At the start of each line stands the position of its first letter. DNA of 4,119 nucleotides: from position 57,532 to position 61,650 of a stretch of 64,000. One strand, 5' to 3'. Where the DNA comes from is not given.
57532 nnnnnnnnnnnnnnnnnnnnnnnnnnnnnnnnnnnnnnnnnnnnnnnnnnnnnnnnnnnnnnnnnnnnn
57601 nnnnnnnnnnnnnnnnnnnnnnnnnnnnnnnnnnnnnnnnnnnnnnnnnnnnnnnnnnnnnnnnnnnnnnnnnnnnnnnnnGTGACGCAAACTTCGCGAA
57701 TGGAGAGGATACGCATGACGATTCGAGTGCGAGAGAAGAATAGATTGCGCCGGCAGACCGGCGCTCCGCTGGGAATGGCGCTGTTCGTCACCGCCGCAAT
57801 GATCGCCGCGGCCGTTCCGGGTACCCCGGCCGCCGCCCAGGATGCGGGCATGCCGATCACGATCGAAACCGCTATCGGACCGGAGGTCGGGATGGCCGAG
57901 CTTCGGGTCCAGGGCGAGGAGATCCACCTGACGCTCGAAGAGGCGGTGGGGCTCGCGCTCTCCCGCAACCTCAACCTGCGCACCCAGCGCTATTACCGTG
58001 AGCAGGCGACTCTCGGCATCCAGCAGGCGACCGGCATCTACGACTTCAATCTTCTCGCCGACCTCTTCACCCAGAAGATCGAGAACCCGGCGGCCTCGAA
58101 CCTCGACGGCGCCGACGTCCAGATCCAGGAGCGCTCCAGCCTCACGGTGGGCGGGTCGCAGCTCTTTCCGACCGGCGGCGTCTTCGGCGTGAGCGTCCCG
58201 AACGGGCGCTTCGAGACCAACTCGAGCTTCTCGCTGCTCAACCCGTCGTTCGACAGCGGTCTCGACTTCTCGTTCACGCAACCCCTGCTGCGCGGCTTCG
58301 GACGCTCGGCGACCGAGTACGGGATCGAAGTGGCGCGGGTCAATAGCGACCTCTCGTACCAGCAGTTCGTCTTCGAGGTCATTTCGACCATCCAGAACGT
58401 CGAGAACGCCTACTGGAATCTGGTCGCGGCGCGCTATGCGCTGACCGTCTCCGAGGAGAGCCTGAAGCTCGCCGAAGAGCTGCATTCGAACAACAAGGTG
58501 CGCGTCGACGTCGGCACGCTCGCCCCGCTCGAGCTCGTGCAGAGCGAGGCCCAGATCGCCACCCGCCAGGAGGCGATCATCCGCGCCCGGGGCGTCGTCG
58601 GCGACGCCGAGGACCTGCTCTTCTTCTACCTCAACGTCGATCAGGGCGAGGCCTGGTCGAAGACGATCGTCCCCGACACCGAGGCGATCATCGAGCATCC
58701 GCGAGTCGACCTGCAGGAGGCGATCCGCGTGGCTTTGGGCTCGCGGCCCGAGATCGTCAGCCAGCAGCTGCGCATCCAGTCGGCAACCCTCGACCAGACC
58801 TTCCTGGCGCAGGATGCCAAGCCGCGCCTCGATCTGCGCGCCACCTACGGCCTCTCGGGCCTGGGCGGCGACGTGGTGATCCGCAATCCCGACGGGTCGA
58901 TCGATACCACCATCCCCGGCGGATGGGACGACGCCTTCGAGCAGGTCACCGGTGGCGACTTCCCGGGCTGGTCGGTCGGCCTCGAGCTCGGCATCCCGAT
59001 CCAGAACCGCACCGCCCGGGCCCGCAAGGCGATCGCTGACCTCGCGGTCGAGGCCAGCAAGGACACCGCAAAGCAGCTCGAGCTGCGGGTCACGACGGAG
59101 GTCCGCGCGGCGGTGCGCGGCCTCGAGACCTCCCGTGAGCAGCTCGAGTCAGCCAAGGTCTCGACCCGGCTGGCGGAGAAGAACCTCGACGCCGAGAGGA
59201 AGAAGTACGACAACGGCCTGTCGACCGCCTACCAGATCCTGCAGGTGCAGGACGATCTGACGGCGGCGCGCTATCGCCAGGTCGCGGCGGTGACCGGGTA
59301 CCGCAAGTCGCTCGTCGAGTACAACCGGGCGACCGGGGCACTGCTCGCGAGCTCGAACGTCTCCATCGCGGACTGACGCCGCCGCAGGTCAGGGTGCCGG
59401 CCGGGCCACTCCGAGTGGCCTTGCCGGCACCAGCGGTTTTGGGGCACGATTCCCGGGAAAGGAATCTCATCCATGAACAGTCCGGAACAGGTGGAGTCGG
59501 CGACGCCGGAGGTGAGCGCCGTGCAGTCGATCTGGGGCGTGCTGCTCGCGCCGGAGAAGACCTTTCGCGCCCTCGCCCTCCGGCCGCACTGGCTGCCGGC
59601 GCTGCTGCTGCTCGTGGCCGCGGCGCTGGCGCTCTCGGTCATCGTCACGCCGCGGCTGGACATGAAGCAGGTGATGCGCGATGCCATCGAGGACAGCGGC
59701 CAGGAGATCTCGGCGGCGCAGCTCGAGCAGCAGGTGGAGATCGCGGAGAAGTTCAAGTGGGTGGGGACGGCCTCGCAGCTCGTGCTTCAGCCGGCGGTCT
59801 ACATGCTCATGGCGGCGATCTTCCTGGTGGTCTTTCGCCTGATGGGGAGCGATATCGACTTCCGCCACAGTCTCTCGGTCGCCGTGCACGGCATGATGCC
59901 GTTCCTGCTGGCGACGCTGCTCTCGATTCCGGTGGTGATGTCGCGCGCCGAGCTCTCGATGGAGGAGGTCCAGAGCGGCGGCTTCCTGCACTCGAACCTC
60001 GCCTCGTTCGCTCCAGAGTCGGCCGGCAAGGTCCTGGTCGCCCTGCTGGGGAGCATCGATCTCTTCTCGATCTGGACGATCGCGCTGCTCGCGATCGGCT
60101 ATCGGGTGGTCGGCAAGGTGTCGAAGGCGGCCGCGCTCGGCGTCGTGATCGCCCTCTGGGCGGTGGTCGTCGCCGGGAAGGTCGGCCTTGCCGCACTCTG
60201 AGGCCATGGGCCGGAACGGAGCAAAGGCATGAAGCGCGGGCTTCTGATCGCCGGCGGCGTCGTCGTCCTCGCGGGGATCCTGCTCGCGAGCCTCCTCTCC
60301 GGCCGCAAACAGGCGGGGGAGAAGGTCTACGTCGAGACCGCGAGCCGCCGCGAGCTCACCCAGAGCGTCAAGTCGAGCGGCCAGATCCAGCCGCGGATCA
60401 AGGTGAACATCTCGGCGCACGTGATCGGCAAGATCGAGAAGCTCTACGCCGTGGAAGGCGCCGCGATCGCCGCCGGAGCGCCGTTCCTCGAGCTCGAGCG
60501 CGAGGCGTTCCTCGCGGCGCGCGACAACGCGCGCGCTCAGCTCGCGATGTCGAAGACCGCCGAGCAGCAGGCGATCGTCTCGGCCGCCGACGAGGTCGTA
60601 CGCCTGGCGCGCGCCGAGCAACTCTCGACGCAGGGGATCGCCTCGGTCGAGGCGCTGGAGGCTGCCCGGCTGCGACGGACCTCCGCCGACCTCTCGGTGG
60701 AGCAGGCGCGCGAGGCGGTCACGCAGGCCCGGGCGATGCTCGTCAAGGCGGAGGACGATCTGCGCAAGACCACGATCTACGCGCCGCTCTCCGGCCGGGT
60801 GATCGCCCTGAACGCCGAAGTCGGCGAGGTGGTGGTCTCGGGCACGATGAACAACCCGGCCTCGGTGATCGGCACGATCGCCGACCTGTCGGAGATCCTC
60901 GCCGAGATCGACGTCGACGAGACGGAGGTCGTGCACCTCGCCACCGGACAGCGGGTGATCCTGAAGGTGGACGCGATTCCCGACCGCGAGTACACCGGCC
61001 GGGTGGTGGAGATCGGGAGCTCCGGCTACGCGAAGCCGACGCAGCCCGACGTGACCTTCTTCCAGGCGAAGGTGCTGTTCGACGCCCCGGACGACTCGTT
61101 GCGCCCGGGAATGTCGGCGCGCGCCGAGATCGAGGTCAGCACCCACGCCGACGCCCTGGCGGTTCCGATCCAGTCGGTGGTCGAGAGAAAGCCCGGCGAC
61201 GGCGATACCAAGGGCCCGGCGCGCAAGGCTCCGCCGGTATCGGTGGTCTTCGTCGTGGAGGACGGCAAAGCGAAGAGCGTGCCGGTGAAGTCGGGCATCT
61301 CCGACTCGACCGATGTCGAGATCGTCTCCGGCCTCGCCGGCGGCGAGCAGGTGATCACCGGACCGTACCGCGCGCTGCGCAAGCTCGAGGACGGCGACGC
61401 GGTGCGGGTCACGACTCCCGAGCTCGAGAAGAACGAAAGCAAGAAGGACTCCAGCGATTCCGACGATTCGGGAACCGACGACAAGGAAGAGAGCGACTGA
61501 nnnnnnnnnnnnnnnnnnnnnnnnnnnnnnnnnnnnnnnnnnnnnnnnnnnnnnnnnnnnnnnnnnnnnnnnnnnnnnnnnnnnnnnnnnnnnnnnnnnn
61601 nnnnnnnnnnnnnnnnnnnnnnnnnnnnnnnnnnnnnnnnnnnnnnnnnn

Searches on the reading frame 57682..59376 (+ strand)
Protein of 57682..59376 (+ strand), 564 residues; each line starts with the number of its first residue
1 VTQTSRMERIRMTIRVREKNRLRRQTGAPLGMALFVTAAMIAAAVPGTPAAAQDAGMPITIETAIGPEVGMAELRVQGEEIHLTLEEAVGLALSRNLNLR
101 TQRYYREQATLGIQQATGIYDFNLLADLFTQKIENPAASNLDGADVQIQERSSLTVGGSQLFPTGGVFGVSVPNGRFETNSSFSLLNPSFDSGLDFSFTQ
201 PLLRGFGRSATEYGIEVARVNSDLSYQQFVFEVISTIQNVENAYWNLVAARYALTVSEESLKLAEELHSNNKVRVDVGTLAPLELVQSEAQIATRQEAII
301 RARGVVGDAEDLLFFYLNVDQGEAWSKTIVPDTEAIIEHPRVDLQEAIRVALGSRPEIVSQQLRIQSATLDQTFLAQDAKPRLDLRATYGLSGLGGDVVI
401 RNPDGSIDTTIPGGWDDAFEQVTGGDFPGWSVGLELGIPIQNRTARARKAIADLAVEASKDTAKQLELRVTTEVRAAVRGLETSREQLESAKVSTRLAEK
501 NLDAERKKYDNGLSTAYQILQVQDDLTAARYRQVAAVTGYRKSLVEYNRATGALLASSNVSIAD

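Call 6: search_protein_families(library=pfam, proteins=[window:57682-59376:+])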
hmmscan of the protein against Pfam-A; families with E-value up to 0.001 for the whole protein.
window:57682-59376:+ (564 aa): 1 family
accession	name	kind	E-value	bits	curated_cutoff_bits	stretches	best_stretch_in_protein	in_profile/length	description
PF02321.23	OEP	-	1.6e-38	132.8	22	2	344-552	1-187/187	Outer membrane efflux protein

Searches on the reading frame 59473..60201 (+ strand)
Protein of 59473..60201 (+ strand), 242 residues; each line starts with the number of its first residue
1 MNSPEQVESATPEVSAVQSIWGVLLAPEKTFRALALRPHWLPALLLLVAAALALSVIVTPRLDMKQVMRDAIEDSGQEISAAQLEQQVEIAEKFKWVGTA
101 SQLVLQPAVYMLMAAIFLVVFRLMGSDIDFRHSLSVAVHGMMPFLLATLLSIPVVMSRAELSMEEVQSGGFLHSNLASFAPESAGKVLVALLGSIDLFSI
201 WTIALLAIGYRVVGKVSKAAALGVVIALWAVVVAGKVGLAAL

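Call 6: search_protein_families(library=pfam, proteins=[window:59473-60201:+])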
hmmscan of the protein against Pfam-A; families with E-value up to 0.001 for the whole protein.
window:59473-60201:+ (242 aa): 1 family
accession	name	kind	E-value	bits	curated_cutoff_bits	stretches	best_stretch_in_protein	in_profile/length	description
PF04893.22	Yip1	-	5e-18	66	28.6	1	21-234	1-168/173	Yip1 domain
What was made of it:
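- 59473..60201 (+): Yip1-domain membrane protein gene, lying between the OMP and MFP genes. Pfam Yip1, E 5e-18 (call 6).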

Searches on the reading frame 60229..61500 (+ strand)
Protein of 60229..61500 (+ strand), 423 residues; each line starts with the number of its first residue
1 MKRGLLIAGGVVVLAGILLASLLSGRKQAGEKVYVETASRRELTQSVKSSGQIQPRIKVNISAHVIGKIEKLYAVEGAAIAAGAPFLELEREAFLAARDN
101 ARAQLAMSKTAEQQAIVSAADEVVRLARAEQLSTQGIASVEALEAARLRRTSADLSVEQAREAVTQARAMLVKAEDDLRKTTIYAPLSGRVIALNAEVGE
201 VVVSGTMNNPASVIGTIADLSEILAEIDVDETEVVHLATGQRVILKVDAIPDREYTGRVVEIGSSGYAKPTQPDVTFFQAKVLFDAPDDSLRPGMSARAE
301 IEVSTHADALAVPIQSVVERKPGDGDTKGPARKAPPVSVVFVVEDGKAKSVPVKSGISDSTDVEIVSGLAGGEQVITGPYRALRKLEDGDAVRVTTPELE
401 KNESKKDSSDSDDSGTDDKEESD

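Call 6: search_protein_families(library=pfam, proteins=[window:60229-61500:+])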
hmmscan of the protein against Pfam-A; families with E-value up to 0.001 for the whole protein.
window:60229-61500:+ (423 aa): 2 families
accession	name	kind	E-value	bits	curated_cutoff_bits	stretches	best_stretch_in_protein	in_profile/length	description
PF16576.10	HlyD_D23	-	2.5e-19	69.8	30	1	43-297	2-214/214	Barrel-sandwich domain of CusB or HlyD membrane-fusion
PF13437.12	HlyD_3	-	8.5e-14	52.6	22.2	1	182-294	1-106/106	HlyD family secretion protein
